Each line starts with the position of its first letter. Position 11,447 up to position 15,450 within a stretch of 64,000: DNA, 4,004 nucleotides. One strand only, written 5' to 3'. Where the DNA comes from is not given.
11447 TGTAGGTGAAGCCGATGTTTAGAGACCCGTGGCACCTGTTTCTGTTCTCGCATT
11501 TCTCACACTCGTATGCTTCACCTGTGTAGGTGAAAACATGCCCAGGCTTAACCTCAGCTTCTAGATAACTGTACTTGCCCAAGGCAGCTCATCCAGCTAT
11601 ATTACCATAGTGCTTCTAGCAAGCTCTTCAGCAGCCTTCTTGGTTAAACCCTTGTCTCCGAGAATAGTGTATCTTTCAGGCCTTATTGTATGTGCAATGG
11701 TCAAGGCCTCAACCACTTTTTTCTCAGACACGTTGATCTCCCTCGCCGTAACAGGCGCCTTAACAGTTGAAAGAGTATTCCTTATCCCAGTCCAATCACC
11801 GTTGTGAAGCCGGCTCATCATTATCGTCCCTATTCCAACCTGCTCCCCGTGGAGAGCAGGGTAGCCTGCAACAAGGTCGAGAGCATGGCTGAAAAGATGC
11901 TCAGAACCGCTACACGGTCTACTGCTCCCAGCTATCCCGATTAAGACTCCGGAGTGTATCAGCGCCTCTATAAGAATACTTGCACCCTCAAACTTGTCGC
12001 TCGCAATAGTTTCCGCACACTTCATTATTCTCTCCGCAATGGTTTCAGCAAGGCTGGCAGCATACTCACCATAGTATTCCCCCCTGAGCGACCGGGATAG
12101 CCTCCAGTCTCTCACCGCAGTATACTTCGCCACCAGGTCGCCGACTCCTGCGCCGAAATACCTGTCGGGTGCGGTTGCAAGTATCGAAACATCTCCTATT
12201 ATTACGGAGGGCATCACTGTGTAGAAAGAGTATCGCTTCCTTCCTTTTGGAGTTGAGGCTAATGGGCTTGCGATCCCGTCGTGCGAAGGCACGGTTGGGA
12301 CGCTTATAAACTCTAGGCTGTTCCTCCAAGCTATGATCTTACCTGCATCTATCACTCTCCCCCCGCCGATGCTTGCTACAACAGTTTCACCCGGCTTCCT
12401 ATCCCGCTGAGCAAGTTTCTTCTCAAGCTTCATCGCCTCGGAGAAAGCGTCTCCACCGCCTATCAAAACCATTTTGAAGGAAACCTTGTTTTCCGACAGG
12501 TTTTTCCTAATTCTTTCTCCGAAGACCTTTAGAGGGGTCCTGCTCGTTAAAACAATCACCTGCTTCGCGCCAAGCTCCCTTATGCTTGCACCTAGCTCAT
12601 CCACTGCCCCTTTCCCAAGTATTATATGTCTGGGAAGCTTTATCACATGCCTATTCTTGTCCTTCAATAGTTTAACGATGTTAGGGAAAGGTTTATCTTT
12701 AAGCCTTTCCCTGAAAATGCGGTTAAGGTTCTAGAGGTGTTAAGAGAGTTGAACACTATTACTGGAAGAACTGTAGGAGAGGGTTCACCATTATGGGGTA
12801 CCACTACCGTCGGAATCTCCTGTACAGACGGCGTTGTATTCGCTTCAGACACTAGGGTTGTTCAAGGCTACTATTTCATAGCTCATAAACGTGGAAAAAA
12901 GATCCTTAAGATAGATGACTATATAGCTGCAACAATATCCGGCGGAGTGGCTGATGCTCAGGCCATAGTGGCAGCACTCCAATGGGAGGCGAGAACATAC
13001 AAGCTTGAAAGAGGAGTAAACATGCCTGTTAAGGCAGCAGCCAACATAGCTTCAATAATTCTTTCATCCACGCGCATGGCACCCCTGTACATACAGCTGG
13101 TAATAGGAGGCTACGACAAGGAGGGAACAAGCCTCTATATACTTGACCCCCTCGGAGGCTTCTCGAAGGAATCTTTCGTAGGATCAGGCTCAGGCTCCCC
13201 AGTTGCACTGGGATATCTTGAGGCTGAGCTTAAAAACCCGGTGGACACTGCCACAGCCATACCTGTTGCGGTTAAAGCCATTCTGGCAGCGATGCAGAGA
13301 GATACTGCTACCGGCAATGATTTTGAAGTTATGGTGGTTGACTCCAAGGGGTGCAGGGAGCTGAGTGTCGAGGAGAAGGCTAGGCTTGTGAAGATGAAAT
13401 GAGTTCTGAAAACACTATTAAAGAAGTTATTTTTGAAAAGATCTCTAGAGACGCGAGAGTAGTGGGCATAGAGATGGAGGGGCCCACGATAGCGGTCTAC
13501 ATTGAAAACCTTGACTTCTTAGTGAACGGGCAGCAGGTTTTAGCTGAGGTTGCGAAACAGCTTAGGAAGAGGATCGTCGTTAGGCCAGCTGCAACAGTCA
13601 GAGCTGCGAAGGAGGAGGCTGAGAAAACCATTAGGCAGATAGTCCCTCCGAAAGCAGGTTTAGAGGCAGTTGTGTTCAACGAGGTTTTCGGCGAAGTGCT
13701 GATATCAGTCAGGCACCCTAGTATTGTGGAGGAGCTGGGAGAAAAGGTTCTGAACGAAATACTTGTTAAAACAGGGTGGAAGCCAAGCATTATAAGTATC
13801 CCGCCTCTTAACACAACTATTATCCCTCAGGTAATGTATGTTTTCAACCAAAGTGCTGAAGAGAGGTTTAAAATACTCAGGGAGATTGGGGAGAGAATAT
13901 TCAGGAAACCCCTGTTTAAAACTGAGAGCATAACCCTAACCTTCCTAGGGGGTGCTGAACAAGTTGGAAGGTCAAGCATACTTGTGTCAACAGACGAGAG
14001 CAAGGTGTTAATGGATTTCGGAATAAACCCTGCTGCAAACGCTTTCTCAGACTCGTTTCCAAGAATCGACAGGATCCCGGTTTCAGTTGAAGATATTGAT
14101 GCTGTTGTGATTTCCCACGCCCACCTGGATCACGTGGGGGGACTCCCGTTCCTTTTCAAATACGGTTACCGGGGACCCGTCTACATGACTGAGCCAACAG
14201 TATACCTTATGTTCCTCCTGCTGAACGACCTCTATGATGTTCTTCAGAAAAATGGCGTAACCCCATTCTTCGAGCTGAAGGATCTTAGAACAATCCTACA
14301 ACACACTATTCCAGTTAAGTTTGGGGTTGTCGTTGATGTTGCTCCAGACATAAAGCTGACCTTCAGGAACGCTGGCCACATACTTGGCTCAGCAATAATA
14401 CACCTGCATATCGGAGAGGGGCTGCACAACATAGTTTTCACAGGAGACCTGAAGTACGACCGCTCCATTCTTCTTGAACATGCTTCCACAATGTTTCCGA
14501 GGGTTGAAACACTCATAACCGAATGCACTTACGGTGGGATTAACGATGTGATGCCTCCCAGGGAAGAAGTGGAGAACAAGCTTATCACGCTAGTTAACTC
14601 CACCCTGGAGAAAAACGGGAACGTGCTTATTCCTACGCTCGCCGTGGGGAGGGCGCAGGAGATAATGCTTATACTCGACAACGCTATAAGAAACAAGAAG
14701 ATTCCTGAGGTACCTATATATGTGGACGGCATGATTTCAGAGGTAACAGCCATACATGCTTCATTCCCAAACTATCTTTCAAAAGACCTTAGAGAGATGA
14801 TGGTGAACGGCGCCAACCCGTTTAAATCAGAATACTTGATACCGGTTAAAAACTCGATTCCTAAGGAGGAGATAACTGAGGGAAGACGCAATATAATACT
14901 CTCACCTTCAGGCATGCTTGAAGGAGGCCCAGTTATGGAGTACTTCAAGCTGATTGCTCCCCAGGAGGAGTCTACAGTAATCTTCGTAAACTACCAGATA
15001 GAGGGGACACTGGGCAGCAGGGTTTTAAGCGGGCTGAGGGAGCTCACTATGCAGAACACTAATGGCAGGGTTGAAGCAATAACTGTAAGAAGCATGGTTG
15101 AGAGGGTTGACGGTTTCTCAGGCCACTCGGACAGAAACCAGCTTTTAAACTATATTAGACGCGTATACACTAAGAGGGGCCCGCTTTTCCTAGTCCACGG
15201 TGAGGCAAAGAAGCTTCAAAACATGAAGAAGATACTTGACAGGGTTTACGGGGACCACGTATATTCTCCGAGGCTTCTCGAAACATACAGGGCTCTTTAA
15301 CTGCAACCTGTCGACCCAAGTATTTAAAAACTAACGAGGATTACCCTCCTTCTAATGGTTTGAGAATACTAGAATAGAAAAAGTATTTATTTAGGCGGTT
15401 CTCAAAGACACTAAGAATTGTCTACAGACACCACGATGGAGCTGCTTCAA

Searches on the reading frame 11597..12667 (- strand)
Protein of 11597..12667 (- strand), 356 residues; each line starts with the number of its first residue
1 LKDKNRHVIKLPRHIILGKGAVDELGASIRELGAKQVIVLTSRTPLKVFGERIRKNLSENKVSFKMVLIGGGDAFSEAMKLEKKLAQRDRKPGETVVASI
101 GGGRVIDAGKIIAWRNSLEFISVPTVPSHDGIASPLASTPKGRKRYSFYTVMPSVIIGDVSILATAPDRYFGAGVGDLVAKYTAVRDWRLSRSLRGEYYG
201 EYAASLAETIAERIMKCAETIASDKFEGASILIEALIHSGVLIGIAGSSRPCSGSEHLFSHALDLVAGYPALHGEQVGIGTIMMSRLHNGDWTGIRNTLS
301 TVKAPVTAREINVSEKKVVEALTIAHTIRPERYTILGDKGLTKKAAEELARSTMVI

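Call 48: search_protein_families(library=pfam, proteins=[window:11597-12667:-], max_evalue=0.00001)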
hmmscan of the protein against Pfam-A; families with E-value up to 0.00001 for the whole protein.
window:11597-12667:- (356 aa): 2 families
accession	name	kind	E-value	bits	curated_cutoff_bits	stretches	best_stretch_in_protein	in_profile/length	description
PF13685.12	Fe-ADH_2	-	1.2e-28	100.4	28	1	17-167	2-149/149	Iron-containing alcohol dehydrogenase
PF00465.25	Fe-ADH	-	3.8e-13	49.8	31.3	1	12-159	1-167/168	Iron-containing alcohol dehydrogenase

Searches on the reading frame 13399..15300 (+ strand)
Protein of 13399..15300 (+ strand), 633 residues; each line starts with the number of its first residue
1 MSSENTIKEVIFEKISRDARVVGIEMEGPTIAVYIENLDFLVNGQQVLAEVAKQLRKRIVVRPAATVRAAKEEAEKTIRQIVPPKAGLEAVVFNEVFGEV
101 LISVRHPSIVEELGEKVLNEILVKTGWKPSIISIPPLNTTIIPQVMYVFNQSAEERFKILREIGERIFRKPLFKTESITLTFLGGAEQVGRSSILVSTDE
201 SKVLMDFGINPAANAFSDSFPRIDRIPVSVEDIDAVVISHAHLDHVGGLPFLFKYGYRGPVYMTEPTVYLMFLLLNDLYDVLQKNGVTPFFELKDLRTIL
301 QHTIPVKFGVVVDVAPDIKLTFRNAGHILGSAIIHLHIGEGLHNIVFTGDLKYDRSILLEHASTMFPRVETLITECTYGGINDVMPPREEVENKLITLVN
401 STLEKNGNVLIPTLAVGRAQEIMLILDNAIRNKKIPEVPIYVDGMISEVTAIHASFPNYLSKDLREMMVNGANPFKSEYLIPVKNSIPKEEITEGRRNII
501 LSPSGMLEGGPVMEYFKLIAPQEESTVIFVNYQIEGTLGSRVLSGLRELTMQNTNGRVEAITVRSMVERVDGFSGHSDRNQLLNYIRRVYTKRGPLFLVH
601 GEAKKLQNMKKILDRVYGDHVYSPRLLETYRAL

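Call 29: find_related_loci(query=window:13399-15300:+, collection=genome_contigs, flank=10000)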
Query window:13399-15300:+ (633 aa) in genome_contigs; peptide patterns used: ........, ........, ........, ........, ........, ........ (x = any residue, [..] = any of these).
189 stretches matched a pattern; 16 encode a relative of the query (tblastn E <= 1e-3); 16 distinct loci.
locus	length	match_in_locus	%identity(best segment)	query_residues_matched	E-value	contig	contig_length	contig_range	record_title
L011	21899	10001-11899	89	1-633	0e+0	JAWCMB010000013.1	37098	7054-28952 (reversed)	MAG: Thermoproteota archaeon isolate JZ-2_201705_bins_26 JZ-2_201705_bins_26_scaffold_13, whole genome shotgun sequence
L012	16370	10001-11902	89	1-633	0e+0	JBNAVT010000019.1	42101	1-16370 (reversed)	MAG: Thermoproteota archaeon isolate Kamch4342-D-MF-045 bin3.fa-19, whole genome shotgun sequence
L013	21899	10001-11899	89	1-633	0e+0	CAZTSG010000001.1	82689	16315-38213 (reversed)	MAG TPA_asm: uncultured Nitrososphaerota archaeon isolate SRP104967_co1_30 genome assembly, contig: NODE_66_length_82689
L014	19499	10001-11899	89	1-633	0e+0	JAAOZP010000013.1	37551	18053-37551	MAG: Thaumarchaeota archaeon isolate SJ3.Bin56 k141_231721, whole genome shotgun sequence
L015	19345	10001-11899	88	1-633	0e+0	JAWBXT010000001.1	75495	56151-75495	MAG: Thermoproteota archaeon isolate JZ-1_201901_bins_10 JZ-1_201901_bins_10_scaffold_1, whole genome shotgun sequence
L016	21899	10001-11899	88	1-633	0e+0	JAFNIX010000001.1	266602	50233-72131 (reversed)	MAG: Candidatus Brockarchaeota archaeon isolate DRTY-6.bins.80 NODE_1_length_266602_cov_8.95875, whole genome shotgun se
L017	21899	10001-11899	88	1-633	0e+0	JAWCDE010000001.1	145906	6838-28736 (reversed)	MAG: Thermoproteota archaeon isolate JZ-1_201912_bins_38 JZ-1_201912_bins_38_scaffold_1, whole genome shotgun sequence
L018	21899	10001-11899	88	1-633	0e+0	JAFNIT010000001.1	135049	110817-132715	MAG: Candidatus Brockarchaeota archaeon isolate QC4_43 QC4_scaffold_54_curated, whole genome shotgun sequence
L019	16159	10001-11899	87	1-633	0e+0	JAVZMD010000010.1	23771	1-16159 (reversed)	MAG: Thermoproteota archaeon isolate DRTY-6_201907_bins_82 DRTY-6_201907_bins_82_scaffold_10, whole genome shotgun seque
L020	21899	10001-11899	88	1-633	0e+0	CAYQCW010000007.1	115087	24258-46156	MAG TPA_asm: uncultured Nitrososphaerota archaeon isolate binchicken_co40_87 genome assembly, contig: NODE_205_length_11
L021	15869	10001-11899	87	1-633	0e+0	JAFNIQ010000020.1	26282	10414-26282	MAG: Candidatus Brockarchaeota archaeon isolate GD2_1 GD2_1_scaffold_485_curated, whole genome shotgun sequence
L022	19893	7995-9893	87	1-633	0e+0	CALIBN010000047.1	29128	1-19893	MAG: uncultured archaeon isolate S1_Bin_MAXBIN__053_sub_1 genome assembly, contig: c_000001163549, whole genome shotgun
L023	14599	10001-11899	87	1-633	0e+0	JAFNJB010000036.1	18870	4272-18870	MAG: Candidatus Brockarchaeota archaeon isolate JZZ.bins.4 NODE_1097_length_18870_cov_166.142, whole genome shotgun sequ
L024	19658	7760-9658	89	1-633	0e+0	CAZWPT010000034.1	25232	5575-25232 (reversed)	MAG TPA_asm: uncultured Nitrososphaerota archaeon isolate SRP231805_co4_161 genome assembly, contig: k141_38808, whole g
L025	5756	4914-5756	84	1-281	6e-158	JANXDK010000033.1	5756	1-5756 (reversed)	MAG: Crenarchaeota archaeon isolate SKYB109 NODE_33_length_5756_cov_3.058813, whole genome shotgun sequence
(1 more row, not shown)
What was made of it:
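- aCPSF1 is 84-89% identical to 15 species-level MAGs, including four named Candidatus Brockarchaeota (call 29).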

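Call 54: search_protein_families(library=pfam, proteins=[L016:15358-15762:-, L016:15881-16822:-, L016:16930-17385:+, L016:17459-19690:-, L016:19755-20528:-, L016:20807-21892:+, L011:15372-16382:+, L011:16523-17455:-, L011:17534-18853:+, L011:18865-19230:+], max_evalue=0.00001)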
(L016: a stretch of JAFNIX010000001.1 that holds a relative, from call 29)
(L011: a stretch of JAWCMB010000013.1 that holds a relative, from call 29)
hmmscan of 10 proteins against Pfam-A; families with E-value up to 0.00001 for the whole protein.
L016:15358-15762:- (134 aa): 2 families
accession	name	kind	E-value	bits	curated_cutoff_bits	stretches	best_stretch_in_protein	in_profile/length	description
PF01230.28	HIT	-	1.8e-17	64.2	21.5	1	14-100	2-93/98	HIT domain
PF11969.13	DcpS_C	-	9.1e-11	42.7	24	1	5-96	1-96/114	Scavenger mRNA decapping enzyme C-term binding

L016:15881-16822:- (313 aa): 1 family
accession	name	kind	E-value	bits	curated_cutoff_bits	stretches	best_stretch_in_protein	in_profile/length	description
PF02932.22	Neur_chan_memb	-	8.8e-08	33.1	28.1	1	200-298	2-100/233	Neurotransmitter-gated ion-channel transmembrane region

L016:16930-17385:+ (151 aa): 1 family
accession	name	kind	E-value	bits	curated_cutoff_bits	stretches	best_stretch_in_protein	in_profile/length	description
PF12802.13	MarR_2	-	1.9e-08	34.8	27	1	66-116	5-54/61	MarR family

L016:17459-19690:- (743 aa): 4 families
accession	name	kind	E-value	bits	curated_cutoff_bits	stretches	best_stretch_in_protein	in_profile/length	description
PF01935.23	DUF87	-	2.2e-16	61.1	23.2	1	407-617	9-219/220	Helicase HerA, central domain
PF10412.15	TrwB_AAD_bind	-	7e-07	28.9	20.5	1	421-468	16-63/387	Type IV secretion-system coupling protein DNA-binding domain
PF00004.35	AAA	-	7.9e-06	26.8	21.2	0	626-668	55-98/131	ATPase family associated with various cellular activities (AAA)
PF19044.6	P-loop_TraG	-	9e-06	25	25.8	0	516-674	139-291/413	TraG P-loop domain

L016:19755-20528:- (257 aa): 0 families

L016:20807-21892:+ (361 aa): 2 families
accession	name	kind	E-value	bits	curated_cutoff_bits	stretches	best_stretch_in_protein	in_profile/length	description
PF07282.18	Cas12f1-like_TNB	-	2.6e-22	79.2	26.3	1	280-343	1-60/60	Cas12f1-like, TNB domain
PF01385.25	OrfB_IS605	-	3.4e-08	34.2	30.5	1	155-250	1-106/120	Probable transposase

L011:15372-16382:+ (336 aa): 2 families
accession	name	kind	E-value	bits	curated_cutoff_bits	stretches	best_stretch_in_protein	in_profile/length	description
PF01408.29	GFO_IDH_MocA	-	6.6e-26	91.8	24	1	7-139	1-120/120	Oxidoreductase family, NAD-binding Rossmann fold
PF22725.1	GFO_IDH_MocA_C3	-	1.1e-17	64.6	27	1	148-268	2-123/124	GFO/IDH/MocA C-terminal domain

L011:16523-17455:- (310 aa): 1 family
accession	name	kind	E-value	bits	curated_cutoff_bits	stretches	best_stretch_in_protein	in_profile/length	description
PF01916.23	DS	-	1.1e-102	343.7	27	1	19-303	1-287/288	Deoxyhypusine synthase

L011:17534-18853:+ (439 aa): 2 families
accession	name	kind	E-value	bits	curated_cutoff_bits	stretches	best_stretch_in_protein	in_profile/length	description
PF00152.25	tRNA-synt_2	-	4.1e-72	243.3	25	1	125-434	3-308/308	tRNA synthetases class II (D, K and N)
PF01336.31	tRNA_anti-codon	-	3e-12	46.8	27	1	31-108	2-74/75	OB-fold nucleic acid binding domain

L011:18865-19230:+ (121 aa): 0 families
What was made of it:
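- Closest known: tRNA-linked genomic islands and integrated elements of archaea. Same: The region right of tRNA-Lys is a synteny breakpoint in clade B, where L016 has TnpB- and HerA-like genes nearby (call 54).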
